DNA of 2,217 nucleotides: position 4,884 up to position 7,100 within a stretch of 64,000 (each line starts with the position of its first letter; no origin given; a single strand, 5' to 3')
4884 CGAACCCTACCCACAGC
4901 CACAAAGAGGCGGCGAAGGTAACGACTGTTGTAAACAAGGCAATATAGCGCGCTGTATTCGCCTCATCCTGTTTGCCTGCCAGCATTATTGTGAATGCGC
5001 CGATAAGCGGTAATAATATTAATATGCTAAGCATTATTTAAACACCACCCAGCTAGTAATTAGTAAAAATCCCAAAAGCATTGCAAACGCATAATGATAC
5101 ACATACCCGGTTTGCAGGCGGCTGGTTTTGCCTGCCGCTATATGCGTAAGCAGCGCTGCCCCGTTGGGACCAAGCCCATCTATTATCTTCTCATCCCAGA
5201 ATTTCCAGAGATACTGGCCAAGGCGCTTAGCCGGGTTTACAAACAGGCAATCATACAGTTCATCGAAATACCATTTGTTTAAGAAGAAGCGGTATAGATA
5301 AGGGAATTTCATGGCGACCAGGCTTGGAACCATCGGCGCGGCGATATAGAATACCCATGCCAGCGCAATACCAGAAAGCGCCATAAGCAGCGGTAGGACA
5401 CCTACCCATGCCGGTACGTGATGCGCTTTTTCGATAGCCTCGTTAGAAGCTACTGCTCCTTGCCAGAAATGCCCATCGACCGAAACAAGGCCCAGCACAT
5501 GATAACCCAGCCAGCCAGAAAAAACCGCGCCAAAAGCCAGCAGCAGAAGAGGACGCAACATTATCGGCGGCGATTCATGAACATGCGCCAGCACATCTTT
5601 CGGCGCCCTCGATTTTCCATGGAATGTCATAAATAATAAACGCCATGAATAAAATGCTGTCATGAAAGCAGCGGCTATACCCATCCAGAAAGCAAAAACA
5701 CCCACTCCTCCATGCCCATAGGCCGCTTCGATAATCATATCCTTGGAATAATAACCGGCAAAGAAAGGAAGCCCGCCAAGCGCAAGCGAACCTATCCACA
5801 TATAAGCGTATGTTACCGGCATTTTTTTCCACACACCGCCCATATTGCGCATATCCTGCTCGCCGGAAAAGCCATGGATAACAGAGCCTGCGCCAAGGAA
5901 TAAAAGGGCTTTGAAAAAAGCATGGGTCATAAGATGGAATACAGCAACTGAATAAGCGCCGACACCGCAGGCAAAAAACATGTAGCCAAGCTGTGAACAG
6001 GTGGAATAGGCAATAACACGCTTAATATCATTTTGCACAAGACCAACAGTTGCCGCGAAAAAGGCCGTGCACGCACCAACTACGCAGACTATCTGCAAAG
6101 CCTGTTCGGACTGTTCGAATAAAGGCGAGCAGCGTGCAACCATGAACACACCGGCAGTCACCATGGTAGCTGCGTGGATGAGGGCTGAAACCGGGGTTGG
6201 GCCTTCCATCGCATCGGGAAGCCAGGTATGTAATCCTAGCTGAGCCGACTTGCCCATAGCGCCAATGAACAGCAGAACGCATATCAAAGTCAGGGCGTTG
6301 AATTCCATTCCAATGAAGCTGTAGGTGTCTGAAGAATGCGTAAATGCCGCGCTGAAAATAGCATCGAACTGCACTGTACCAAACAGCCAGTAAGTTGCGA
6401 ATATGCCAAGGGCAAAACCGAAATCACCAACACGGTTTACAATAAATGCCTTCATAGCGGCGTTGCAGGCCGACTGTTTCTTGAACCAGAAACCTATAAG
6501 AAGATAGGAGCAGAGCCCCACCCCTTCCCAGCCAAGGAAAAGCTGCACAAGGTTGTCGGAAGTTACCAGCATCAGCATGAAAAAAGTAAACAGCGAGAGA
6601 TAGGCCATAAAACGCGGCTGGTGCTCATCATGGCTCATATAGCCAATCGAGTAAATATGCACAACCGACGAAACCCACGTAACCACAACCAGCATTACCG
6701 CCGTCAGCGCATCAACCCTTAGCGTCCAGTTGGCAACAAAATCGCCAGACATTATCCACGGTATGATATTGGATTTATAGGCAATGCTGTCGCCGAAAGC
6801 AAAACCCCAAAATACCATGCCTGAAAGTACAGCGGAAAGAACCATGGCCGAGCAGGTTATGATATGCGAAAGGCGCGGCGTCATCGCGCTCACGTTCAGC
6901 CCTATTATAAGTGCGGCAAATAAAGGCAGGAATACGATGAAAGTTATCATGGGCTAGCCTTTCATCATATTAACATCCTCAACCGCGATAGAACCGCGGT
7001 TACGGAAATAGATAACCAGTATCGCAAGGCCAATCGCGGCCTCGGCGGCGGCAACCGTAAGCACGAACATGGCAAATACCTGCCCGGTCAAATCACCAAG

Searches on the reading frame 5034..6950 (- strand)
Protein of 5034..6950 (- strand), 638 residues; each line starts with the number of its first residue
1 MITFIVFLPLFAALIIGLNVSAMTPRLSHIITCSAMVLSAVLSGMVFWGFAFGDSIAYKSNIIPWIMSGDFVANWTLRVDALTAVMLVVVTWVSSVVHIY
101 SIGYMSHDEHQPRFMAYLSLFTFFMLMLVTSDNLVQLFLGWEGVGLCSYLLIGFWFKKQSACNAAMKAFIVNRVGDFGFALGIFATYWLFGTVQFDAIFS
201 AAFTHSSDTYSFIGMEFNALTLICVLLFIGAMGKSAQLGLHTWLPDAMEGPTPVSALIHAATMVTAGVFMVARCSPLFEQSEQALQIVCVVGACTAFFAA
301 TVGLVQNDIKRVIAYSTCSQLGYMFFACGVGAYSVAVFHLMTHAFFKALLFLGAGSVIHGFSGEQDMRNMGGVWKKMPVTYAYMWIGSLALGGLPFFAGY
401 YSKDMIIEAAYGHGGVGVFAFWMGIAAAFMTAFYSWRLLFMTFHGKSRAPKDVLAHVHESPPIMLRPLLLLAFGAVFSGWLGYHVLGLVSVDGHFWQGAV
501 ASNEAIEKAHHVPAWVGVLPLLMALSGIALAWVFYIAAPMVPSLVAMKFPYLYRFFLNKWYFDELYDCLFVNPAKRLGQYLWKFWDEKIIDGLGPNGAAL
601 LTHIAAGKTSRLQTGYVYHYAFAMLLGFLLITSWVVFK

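Call 35: search_protein_families(library=pfam, proteins=[window:5034-6950:-], max_evalue=0.00001)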
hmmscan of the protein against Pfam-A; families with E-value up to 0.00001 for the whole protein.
window:5034-6950:- (638 aa): 3 families
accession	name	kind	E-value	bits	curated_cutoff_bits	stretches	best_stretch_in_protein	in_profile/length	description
PF00361.26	Proton_antipo_M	-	8.4e-89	298.1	21.5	1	131-416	1-281/294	NADH:quinone oxidoreductase/Mrp antiporter, TM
PF00662.26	Proton_antipo_N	-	2.6e-20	72.5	24.5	1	65-115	1-51/51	NADH-Ubiquinone oxidoreductase (complex I), chain 5 N-terminus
PF06455.17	NADH5_C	-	5.2e-09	36.4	28.2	0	434-481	1-46/181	NADH dehydrogenase subunit 5 C-terminus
